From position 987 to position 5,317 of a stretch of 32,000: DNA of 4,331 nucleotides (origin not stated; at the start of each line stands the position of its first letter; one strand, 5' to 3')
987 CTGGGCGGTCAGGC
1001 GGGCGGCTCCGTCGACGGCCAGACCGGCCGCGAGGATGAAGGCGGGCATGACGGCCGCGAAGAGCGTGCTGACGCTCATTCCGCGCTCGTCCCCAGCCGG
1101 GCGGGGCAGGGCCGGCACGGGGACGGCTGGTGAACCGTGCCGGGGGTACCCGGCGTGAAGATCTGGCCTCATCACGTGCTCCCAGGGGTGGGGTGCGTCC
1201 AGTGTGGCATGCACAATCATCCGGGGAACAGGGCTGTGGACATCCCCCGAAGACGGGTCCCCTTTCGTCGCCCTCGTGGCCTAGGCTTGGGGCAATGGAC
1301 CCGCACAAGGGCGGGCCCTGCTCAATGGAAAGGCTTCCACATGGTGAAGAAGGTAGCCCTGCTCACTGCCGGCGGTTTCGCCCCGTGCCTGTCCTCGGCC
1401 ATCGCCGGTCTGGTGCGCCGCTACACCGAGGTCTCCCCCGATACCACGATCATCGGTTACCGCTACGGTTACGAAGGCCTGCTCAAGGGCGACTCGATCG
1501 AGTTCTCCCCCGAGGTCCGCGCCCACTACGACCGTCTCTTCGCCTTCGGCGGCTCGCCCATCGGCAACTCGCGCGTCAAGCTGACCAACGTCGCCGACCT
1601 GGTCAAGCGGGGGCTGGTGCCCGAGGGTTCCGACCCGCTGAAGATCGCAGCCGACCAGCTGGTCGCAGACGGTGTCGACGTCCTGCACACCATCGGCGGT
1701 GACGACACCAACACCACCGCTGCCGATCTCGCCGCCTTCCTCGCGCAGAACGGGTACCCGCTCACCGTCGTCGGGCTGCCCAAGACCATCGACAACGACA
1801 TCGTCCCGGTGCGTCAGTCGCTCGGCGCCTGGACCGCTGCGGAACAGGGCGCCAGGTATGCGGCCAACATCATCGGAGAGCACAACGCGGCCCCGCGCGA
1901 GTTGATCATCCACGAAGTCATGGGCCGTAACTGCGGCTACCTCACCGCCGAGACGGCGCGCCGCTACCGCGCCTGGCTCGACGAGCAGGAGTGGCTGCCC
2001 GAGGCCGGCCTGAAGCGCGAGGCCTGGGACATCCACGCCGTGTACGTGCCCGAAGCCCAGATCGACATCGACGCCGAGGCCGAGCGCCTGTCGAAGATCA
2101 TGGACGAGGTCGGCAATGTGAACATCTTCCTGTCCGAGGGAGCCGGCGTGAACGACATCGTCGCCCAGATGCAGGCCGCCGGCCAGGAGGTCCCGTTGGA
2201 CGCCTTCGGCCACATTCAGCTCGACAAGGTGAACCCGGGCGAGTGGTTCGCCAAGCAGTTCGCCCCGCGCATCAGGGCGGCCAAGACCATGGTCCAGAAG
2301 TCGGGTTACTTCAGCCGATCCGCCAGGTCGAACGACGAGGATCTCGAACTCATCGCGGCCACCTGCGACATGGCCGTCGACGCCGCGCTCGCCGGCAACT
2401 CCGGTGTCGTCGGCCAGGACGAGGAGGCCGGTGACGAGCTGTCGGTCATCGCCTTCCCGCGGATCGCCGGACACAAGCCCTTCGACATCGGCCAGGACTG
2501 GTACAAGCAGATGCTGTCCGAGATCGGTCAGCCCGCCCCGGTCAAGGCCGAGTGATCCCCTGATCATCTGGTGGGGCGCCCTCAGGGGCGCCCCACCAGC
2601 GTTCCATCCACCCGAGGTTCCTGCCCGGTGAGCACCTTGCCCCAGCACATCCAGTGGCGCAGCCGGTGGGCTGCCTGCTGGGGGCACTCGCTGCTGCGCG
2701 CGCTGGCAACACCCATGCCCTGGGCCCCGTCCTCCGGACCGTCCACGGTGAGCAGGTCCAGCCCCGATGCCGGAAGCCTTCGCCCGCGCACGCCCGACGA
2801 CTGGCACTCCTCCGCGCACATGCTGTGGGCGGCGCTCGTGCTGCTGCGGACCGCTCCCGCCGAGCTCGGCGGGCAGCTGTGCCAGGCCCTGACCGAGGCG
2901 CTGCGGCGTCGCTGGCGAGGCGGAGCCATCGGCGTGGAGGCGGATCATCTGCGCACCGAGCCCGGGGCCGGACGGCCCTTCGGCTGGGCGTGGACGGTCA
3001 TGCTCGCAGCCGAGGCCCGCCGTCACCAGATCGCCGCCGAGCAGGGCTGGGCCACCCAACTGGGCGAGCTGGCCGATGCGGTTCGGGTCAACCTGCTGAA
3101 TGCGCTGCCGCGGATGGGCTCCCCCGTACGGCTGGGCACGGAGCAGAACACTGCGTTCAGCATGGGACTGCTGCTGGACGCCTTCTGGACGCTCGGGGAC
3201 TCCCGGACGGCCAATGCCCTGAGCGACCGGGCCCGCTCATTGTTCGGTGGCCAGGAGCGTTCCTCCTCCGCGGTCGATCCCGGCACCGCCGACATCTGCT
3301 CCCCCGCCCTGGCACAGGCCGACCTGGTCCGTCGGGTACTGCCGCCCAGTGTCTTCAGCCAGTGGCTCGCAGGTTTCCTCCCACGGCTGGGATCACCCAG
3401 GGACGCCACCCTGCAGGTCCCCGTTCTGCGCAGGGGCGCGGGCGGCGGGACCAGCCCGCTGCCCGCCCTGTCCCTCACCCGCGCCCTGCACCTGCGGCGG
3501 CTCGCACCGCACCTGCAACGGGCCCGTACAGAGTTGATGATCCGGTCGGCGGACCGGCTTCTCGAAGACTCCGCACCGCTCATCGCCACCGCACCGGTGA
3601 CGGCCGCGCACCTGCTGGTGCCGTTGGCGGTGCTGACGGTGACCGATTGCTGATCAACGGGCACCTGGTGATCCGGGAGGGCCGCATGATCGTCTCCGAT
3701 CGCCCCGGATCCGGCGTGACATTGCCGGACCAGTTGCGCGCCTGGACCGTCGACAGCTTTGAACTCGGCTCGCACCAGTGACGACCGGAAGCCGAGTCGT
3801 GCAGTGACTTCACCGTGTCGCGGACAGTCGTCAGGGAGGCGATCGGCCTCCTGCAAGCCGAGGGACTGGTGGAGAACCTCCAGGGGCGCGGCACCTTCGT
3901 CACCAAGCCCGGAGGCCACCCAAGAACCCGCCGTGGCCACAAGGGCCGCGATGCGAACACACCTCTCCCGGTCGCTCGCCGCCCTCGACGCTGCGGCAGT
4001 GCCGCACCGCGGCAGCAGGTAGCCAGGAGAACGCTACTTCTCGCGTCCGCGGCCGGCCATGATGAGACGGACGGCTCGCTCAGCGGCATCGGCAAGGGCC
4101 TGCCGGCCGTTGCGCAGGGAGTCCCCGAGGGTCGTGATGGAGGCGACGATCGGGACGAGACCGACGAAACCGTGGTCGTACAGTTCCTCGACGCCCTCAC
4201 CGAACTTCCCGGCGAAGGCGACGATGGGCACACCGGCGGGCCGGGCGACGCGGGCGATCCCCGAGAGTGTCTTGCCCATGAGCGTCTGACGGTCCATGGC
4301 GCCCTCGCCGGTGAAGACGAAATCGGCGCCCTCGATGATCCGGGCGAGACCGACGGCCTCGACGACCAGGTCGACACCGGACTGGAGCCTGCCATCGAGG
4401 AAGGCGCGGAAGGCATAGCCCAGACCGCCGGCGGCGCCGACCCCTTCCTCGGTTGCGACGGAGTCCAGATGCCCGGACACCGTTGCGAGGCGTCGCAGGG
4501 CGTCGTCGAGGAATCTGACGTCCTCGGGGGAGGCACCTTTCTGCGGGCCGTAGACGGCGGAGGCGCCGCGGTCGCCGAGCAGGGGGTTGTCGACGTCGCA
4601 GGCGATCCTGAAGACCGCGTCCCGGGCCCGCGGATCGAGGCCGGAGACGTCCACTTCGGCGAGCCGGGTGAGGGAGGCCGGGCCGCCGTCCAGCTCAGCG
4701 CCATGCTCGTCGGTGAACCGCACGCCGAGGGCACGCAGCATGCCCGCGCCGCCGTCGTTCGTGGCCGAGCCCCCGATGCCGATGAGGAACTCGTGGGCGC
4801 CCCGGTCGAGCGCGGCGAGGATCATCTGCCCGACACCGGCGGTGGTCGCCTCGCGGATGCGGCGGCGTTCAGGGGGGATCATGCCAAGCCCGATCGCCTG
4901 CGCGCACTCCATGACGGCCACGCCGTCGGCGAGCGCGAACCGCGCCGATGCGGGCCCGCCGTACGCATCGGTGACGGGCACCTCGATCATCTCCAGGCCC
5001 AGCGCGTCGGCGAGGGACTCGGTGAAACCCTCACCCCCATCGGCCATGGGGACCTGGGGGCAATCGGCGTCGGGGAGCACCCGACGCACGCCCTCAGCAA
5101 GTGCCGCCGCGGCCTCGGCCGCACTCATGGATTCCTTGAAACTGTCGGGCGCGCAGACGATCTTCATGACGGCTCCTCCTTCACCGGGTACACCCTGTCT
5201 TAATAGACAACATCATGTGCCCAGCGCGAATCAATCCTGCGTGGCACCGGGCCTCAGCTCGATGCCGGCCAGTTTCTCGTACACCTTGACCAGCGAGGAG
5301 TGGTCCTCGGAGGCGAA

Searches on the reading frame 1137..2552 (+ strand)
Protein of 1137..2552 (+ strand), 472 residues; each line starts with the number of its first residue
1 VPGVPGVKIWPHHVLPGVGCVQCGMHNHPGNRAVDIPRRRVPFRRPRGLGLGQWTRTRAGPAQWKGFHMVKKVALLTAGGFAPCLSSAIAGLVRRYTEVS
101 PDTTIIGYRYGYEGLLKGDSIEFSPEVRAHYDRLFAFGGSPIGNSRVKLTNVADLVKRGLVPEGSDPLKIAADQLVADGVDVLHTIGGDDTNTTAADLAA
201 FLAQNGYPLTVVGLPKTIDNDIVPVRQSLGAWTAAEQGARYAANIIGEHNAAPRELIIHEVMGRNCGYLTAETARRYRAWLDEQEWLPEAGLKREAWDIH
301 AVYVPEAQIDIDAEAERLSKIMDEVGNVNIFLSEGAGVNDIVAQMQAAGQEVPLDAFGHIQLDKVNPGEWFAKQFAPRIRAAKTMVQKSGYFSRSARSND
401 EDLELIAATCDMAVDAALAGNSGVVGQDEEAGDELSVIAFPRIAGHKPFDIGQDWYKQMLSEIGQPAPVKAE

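Call 87: search_protein_families(library=pfam, proteins=[window:1137-2552:+], max_evalue=0.0001)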
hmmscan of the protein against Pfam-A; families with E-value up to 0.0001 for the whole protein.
window:1137-2552:+ (472 aa): 1 family
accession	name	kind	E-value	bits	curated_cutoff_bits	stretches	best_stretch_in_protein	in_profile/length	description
PF00365.25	PFK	-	2.1e-35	122.9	30.9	1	72-361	1-253/277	Phosphofructokinase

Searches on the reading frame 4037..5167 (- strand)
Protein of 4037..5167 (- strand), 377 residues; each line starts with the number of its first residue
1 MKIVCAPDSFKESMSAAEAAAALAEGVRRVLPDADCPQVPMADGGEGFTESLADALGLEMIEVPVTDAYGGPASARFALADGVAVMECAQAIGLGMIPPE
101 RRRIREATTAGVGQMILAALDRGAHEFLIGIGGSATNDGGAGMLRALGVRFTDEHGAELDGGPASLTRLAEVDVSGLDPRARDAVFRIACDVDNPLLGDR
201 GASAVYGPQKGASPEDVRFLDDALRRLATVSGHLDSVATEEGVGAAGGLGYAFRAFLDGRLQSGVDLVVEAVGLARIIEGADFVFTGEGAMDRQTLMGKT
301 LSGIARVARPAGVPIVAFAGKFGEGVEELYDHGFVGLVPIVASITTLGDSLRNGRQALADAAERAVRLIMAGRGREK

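Call 87: search_protein_families(library=pfam, proteins=[window:4037-5167:-], max_evalue=0.0001)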
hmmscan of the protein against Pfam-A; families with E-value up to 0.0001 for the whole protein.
window:4037-5167:- (377 aa): 1 family
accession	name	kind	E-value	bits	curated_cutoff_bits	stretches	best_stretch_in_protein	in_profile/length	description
PF02595.20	Gly_kinase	-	2.9e-133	444.8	23.3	1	3-369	1-371/372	Glycerate kinase family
